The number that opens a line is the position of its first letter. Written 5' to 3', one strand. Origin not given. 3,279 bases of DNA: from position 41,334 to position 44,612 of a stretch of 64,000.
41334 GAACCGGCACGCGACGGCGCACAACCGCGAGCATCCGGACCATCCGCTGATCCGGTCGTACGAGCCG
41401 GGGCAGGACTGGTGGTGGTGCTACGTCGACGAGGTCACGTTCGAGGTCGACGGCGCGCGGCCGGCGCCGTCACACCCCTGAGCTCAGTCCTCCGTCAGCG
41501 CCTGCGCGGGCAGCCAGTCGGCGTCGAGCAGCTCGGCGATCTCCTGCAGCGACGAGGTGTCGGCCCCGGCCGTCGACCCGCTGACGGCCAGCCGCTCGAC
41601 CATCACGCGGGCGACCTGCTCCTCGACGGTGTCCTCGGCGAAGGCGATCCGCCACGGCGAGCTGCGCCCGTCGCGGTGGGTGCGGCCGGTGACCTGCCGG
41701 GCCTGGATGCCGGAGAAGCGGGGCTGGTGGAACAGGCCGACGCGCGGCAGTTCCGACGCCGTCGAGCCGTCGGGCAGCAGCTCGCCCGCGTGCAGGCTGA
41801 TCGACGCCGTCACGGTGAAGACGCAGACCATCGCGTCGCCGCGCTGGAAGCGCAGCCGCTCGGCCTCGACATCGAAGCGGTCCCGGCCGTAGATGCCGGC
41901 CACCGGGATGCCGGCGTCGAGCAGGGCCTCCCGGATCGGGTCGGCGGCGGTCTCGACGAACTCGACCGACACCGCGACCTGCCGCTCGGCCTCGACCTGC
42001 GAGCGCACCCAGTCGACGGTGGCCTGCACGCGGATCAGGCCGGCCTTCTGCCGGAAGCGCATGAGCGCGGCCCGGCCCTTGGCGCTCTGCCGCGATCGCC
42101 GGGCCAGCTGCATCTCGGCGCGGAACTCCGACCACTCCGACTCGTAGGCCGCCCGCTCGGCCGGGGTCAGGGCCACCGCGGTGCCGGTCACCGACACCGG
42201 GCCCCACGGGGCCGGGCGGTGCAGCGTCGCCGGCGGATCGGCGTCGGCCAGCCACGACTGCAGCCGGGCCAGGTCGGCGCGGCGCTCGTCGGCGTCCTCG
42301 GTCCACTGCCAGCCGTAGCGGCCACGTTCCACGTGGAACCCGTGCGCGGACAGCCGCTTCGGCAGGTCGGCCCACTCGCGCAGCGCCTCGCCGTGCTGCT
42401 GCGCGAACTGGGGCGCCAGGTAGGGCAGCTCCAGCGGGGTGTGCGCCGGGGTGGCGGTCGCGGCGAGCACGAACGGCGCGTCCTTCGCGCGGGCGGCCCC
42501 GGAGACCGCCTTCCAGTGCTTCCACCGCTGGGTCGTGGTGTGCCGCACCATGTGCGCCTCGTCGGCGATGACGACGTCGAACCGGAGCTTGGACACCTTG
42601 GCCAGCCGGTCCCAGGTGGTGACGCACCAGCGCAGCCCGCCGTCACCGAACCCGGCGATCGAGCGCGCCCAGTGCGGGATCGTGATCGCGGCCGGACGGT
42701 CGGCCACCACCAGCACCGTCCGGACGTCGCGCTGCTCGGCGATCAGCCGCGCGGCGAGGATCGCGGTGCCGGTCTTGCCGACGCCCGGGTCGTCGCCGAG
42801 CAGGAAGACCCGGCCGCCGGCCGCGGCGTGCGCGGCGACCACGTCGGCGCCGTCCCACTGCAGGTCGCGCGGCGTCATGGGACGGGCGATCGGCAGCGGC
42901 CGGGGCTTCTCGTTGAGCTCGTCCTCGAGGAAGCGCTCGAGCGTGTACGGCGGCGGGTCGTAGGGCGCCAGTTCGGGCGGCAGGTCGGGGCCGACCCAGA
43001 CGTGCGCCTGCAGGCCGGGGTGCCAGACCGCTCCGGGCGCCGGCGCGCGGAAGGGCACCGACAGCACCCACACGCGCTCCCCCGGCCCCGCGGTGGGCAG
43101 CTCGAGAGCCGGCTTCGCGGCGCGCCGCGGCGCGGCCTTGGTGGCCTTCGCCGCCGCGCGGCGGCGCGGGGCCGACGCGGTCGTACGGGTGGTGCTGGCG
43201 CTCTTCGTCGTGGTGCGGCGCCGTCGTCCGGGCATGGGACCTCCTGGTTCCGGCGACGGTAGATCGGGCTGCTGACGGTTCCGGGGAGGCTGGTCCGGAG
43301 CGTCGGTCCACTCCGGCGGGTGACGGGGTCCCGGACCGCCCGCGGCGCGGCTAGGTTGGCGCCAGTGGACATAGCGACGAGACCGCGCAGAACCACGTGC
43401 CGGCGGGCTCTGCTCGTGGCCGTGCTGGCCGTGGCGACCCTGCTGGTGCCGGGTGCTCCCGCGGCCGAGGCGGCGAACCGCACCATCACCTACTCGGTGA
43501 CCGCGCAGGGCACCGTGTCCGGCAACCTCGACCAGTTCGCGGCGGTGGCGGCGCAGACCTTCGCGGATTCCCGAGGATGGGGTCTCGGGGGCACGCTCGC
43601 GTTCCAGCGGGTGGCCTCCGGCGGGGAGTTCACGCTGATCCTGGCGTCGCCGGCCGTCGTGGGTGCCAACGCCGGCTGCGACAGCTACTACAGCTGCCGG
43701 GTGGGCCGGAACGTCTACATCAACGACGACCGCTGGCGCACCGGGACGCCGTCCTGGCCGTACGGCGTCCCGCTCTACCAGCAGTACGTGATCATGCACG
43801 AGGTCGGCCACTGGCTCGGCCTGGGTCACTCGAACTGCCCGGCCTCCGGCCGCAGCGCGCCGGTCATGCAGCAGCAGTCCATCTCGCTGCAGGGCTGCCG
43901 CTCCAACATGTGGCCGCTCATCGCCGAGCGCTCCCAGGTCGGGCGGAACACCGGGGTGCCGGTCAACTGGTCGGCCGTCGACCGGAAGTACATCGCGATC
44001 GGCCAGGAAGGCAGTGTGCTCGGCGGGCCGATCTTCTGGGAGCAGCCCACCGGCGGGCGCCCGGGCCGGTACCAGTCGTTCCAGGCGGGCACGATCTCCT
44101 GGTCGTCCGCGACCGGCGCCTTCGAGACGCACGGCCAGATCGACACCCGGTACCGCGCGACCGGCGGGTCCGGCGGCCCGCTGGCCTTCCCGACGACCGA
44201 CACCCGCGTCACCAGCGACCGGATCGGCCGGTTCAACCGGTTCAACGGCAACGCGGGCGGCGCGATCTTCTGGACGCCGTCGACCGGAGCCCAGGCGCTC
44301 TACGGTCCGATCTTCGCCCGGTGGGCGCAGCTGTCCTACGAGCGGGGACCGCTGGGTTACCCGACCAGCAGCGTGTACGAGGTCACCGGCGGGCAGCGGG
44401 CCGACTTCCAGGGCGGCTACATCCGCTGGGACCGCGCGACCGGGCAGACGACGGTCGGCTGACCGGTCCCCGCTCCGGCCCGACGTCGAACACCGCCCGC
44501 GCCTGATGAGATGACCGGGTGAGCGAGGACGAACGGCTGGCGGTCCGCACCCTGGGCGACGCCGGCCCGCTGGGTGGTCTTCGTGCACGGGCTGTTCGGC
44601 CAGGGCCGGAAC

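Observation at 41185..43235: Compact strawberry-notch-like SF2 helicase with a histone-H1-like tail, next to a ZnF-UBP protein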

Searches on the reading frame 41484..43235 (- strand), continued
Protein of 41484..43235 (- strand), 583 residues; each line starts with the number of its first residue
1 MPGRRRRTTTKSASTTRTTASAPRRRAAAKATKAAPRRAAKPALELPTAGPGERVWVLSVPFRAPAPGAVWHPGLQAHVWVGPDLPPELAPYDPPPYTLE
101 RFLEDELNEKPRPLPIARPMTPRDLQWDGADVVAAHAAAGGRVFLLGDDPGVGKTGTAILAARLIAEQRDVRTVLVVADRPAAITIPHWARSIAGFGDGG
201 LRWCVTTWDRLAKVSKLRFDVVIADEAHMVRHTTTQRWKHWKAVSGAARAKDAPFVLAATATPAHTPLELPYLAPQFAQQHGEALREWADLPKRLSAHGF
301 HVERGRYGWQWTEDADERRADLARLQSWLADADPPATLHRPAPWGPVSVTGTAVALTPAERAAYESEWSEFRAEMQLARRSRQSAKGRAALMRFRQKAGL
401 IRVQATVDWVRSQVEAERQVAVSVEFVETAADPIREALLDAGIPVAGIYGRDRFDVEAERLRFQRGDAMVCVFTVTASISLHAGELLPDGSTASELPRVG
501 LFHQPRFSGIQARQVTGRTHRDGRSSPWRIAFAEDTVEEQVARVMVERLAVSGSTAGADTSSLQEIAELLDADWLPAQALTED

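Call 98: get_annotated_region(hit=H32, flank=7000)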
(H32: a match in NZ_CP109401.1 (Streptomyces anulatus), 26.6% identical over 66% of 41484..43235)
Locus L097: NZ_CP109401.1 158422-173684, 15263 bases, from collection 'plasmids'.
description: Streptomyces anulatus strain NBC_01523 plasmid unnamed1, complete sequence
organism: Streptomyces anulatus (NCBI taxid 1892)
taxonomy: Bacteria; Actinomycetota; Actinomycetes; Kitasatosporales; Streptomycetaceae; Streptomyces; Streptomyces anulatus
host: -; source: -; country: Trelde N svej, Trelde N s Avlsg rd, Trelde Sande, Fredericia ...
typing (MOB-suite, as given by PLSDB): non-mobilizable
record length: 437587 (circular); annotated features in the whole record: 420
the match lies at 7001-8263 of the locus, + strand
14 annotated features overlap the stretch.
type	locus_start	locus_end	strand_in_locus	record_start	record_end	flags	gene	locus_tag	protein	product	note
CDS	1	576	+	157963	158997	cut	-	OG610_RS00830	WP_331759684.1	GntR family transcriptional regulator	GO:0006355 - regulation of DNA-templated transcription [Evidence IEA]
CDS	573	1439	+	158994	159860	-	-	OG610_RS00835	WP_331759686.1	hypothetical protein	-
CDS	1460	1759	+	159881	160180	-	-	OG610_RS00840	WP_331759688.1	hypothetical protein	-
CDS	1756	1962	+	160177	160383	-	-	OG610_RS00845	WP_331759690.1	hypothetical protein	-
CDS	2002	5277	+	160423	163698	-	-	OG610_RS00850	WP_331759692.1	lantibiotic dehydratase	-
CDS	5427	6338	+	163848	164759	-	-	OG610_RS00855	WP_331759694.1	DUF3825 domain-containing protein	-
CDS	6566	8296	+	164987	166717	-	-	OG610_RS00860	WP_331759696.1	DEAD/DEAH box helicase family protein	-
CDS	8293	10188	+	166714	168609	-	-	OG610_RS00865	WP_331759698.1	type I-E CRISPR-associated protein Cse1/CasA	-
CDS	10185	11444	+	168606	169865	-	-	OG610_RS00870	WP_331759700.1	type I-E CRISPR-associated protein Cas7/Cse4/CasC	-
CDS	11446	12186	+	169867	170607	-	cas5e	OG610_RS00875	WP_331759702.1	type I-E CRISPR-associated protein Cas5/CasD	GO:0043571 - maintenance of CRISPR repeat elements [Evidence IEA]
CDS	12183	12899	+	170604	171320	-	-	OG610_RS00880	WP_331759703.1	type I-E CRISPR-associated protein Cas6/Cse3/CasE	-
CDS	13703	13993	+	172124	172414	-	-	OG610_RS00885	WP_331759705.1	hypothetical protein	-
CDS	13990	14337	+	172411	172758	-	-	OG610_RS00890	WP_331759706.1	hypothetical protein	-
CDS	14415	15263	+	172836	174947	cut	-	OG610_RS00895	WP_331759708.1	hypothetical protein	-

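Call 103: find_related_loci(query=window:41484-43235:-, collection=metagenome_contigs, flank=3000)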
Query window:41484-43235:- (583 aa) in metagenome_contigs; peptide patterns used: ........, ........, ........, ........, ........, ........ (x = any residue, [..] = any of these).
245 stretches matched a pattern; 110 encode a relative of the query (tblastn E <= 1e-3); the best 80 are kept; 79 distinct loci.
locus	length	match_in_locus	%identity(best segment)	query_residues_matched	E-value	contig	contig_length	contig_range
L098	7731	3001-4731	89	1-582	0e+0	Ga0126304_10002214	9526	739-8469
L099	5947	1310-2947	90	37-582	0e+0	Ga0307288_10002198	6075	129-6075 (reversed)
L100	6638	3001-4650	90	33-582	0e+0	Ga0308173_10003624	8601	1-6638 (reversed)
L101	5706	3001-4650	90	33-582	0e+0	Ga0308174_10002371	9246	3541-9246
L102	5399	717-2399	87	1-582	0e+0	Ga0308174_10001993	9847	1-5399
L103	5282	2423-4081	90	30-582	0e+0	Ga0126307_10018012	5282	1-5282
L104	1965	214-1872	90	30-582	0e+0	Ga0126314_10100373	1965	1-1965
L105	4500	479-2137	91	30-582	0e+0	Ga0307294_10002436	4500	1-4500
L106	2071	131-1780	90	34-583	0e+0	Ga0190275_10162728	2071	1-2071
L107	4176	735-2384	89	33-582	0e+0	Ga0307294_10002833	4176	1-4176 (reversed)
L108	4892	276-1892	90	44-582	0e+0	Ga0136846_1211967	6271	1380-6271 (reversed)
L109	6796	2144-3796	88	32-582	0e+0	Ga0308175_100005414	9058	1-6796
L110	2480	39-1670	89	45-582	0e+0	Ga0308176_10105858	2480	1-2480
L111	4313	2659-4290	89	45-582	0e+0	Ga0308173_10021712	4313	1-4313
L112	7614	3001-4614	90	45-582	0e+0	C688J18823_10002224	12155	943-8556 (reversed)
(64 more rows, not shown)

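Call 115: search_protein_families(library=pfam, proteins=[P0252, P0253, P0254, P0269, P0325, P0305], max_evalue=0.001)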
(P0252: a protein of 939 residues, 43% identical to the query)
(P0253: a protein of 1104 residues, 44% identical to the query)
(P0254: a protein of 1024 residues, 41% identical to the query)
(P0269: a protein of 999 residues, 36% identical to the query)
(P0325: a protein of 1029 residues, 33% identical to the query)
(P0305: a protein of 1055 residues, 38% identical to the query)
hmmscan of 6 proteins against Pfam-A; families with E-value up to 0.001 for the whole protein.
P0252 (939 aa): 3 families
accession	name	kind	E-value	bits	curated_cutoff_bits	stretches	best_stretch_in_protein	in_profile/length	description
PF00176.29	SNF2-rel_dom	-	1.1e-10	41.6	24.9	1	109-602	1-150/290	SNF2-related domain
PF14528.11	LAGLIDADG_3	-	2.4e-09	37.8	22.5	1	353-413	2-56/82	LAGLIDADG-like domain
PF05204.19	Hom_end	-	0.00011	22.8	21.1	0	352-414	12-75/110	Homing endonuclease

P0253 (1104 aa): 4 families
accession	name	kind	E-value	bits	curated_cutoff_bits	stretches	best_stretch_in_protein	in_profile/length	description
PF00176.29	SNF2-rel_dom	-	3.4e-08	33.4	24.9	1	115-241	1-136/290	SNF2-related domain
PF07591.16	PT-HINT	-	4.9e-05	24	27.7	0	269-330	19-83/137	Pretoxin HINT domain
PF18974.5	DUF5710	-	0.00013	22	26.5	1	43-63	4-24/44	Domain of unknown function (DUF5710)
PF04851.21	ResIII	-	0.0004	20.8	22.5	1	110-241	2-136/164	Type III restriction enzyme, res subunit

P0254 (1024 aa): 6 families
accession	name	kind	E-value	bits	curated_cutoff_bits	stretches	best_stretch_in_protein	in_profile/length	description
PF00176.29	SNF2-rel_dom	-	1.2e-18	67.7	24.9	1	131-417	1-264/290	SNF2-related domain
PF04851.21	ResIII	-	2.8e-11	44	22.5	1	127-293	3-162/164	Type III restriction enzyme, res subunit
PF00270.35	DEAD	-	7.2e-07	29.5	26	1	131-297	3-164/167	DEAD/DEAH box helicase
PF14890.11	Intein_splicing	-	1.2e-05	25.6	35.8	1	617-969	60-155/155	Intein splicing domain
PF13872.12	AAA_34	-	2.6e-05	23.7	27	1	147-305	60-236/306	P-loop containing NTP hydrolase pore-1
PF14528.11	LAGLIDADG_3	-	0.00012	22.7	22.5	0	741-803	7-68/82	LAGLIDADG-like domain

P0269 (999 aa): 3 families
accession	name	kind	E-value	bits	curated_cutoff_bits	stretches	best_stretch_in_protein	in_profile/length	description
PF14528.11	LAGLIDADG_3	-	2.1e-12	47.6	22.5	1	404-462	5-64/82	LAGLIDADG-like domain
PF00176.29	SNF2-rel_dom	-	8.2e-10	38.7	24.9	1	151-646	1-144/290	SNF2-related domain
PF04851.21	ResIII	-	1.6e-05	25.3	22.5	0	553-671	47-161/164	Type III restriction enzyme, res subunit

P0325 (1029 aa): 6 families
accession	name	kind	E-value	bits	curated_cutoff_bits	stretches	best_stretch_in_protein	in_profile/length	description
PF00176.29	SNF2-rel_dom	-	6.5e-12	45.6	24.9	1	73-657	1-151/290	SNF2-related domain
PF14528.11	LAGLIDADG_3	-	1.2e-08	35.5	22.5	1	401-466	1-64/82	LAGLIDADG-like domain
PF04851.21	ResIII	-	3.1e-07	30.9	22.5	0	68-104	2-38/164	Type III restriction enzyme, res subunit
PF00271.37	Helicase_C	-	5.1e-05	23.9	23.5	1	848-968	2-110/110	Helicase conserved C-terminal domain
PF13871.12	Helicase_C_4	-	0.0006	20.1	30.5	0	880-993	32-140/271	C-terminal domain on Strawberry notch homologue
PF13872.12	AAA_34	-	0.00065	19.1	27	0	633-688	176-233/306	P-loop containing NTP hydrolase pore-1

P0305 (1055 aa): 3 families
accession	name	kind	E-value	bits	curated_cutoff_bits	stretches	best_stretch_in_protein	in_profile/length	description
PF04851.21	ResIII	-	6.3e-07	29.9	22.5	1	89-217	2-136/164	Type III restriction enzyme, res subunit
PF13871.12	Helicase_C_4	-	6.4e-07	29.8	30.5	1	885-1006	14-125/271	C-terminal domain on Strawberry notch homologue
PF00176.29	SNF2-rel_dom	-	4.6e-05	23.1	24.9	1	113-217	20-136/290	SNF2-related domain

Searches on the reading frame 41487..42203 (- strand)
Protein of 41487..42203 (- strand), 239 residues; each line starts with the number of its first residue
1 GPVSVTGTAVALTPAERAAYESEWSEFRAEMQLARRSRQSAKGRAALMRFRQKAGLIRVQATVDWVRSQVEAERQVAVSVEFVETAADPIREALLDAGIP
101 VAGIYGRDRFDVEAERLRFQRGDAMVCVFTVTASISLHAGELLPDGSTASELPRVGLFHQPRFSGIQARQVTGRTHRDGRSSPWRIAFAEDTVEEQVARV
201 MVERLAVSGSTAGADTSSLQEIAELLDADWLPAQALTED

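Call 25: search_protein_families(library=pfam, proteins=[window:41487-42203:-], max_evalue=10)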
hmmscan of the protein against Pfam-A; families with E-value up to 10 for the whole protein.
seq(239 aa): 0 families

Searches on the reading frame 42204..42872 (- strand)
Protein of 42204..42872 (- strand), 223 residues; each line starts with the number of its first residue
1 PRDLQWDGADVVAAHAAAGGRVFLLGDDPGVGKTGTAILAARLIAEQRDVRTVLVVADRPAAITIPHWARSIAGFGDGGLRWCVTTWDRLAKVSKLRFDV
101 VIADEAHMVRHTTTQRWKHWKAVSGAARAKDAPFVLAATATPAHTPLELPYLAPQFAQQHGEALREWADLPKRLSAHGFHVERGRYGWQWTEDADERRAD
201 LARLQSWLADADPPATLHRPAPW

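Call 25: search_protein_families(library=pfam, proteins=[window:42204-42872:-], max_evalue=10)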
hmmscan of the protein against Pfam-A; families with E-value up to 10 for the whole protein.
seq(223 aa): 10 families
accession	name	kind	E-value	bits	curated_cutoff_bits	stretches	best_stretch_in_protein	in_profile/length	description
PF04851.21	ResIII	-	2.4e-09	37.8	22.5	2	92-143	120-163/164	Type III restriction enzyme, res subunit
PF00176.29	SNF2-rel_dom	-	2.2e-05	24.2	24.9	2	23-75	20-73/290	SNF2-related domain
PF00270.35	DEAD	-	4.6e-05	23.6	26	1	80-146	95-164/167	DEAD/DEAH box helicase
PF13245.12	AAA_19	-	0.017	15.8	25.1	1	15-111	6-104/134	AAA domain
PF13604.12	AAA_30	-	0.035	14.3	27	1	10-115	8-106/191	AAA domain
PF18766.7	SWI2_SNF2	-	0.036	14.2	26.7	1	30-59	28-57/221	SWI2/SNF2 ATPase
PF13401.12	AAA_22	-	0.041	14.6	27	1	28-139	13-123/130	AAA domain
PF13872.12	AAA_34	-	0.15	11.4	27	1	22-37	62-77/306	P-loop containing NTP hydrolase pore-1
PF07652.20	Flavi_DEAD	-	0.16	12.4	21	1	88-113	86-111/148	Flavivirus DEAD domain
PF09848.15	SLFN-g3_helicase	-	0.21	11.2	24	1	28-115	9-97/354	Schlafen group 3, DNA/RNA helicase domain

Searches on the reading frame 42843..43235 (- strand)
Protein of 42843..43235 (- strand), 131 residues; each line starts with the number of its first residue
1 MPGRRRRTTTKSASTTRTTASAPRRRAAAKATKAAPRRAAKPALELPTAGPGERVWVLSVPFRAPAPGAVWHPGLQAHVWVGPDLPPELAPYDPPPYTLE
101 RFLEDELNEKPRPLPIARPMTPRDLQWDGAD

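Call 25: search_protein_families(library=pfam, proteins=[window:42843-43235:-], max_evalue=10)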
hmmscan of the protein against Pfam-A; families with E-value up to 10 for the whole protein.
seq(131 aa): 0 families

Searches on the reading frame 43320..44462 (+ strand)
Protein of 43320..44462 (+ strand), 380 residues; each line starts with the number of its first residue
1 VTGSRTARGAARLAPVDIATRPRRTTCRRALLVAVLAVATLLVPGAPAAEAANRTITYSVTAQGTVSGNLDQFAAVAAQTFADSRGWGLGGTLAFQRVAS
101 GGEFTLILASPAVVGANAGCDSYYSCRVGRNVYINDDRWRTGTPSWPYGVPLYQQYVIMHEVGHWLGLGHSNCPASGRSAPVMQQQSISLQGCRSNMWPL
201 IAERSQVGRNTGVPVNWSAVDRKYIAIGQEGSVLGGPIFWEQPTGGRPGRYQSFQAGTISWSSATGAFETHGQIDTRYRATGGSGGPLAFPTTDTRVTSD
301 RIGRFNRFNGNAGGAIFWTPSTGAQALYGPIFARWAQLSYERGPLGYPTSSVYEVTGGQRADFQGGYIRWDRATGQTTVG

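Call 13: search_protein_families(library=pfam, proteins=[window:43320-44462:+], max_evalue=0.001)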
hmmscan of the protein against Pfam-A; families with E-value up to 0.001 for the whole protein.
window:43320-44462:+ (380 aa): 3 families
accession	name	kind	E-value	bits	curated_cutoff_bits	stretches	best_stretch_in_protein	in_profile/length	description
PF08310.17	LGFP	-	8e-34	116.2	22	3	288-343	1-53/53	LGFP repeat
PF11350.14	DUF3152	-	1e-25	91.1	25.1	1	54-191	30-178/206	Protein of unknown function (DUF3152)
PF00413.30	Peptidase_M10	-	0.00014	22.3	24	1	135-176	92-130/159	Matrixin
